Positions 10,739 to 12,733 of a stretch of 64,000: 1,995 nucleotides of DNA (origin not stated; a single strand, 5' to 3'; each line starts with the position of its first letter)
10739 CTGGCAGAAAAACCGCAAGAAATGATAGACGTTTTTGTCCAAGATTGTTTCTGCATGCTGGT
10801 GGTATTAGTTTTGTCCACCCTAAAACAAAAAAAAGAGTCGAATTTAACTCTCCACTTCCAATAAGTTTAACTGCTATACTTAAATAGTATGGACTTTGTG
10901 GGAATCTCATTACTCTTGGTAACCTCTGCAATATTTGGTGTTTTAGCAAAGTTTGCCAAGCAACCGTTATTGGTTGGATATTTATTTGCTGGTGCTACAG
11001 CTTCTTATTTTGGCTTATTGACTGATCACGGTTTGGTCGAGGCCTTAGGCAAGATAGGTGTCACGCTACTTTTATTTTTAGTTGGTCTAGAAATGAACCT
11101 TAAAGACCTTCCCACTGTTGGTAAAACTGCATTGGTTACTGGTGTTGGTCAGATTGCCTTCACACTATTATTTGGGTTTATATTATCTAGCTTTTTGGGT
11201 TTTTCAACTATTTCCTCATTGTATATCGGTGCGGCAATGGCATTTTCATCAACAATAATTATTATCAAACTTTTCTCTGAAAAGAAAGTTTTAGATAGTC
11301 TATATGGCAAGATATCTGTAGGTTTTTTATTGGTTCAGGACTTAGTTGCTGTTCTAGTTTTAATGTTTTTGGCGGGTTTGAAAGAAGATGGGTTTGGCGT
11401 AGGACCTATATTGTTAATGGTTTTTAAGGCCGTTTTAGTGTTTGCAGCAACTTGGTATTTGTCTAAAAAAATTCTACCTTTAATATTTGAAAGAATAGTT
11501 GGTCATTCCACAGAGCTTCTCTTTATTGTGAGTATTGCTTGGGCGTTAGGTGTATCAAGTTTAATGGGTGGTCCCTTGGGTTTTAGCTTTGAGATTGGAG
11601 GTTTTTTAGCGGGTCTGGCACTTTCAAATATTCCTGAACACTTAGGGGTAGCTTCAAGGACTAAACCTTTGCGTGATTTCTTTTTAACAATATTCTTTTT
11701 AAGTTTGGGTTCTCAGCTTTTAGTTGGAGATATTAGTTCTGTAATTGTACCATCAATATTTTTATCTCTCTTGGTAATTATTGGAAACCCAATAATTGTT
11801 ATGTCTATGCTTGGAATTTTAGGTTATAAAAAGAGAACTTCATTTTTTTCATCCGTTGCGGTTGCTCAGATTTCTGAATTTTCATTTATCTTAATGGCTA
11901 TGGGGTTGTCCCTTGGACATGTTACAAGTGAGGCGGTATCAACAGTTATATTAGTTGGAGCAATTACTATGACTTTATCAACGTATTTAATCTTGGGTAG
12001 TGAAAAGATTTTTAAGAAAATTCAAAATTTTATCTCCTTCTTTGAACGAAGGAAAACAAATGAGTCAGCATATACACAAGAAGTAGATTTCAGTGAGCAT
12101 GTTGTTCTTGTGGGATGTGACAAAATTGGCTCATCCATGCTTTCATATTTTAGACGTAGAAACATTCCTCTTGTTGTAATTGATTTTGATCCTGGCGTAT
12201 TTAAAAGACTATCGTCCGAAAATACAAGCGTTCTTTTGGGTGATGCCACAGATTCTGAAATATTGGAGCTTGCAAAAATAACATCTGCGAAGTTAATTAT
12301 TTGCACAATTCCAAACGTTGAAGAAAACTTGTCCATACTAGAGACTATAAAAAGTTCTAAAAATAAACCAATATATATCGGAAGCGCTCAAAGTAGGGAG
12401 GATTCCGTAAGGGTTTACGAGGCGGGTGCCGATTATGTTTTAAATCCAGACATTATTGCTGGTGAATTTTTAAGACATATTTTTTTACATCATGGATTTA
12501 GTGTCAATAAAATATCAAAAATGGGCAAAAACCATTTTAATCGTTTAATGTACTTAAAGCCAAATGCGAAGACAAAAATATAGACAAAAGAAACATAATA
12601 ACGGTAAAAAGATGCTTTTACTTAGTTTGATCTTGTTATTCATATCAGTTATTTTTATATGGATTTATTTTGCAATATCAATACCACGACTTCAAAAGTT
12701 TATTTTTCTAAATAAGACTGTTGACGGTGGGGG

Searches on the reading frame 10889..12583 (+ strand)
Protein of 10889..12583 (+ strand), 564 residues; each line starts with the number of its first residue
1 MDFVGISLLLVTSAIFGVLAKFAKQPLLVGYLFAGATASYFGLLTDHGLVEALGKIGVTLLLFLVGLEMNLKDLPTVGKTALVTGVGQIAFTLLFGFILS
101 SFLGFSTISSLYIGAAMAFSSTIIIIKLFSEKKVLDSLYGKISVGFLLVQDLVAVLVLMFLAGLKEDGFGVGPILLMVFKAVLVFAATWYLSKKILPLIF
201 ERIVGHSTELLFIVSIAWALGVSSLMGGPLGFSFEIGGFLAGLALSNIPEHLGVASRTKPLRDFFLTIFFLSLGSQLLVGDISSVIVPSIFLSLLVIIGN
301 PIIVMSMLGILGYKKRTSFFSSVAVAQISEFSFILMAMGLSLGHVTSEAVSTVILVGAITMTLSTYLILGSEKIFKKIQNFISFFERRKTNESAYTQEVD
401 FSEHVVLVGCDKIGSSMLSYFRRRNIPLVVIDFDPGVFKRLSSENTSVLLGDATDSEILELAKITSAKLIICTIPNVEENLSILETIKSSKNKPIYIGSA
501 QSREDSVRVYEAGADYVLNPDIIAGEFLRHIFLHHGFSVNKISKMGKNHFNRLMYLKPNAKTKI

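Call 25: search_protein_families(library=pfam, proteins=[window:10889-12583:+], max_evalue=0.00001)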
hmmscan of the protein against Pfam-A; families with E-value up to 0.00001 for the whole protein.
window:10889-12583:+ (564 aa): 2 families
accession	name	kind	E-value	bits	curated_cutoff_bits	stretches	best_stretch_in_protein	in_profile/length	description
PF00999.27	Na_H_Exchanger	-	1.1e-45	156.5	26.2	1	11-365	2-371/375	Sodium/hydrogen exchanger, transmembrane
PF02254.24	TrkA_N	-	1.3e-22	80.8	23.8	1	405-520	1-116/116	TrkA-N domain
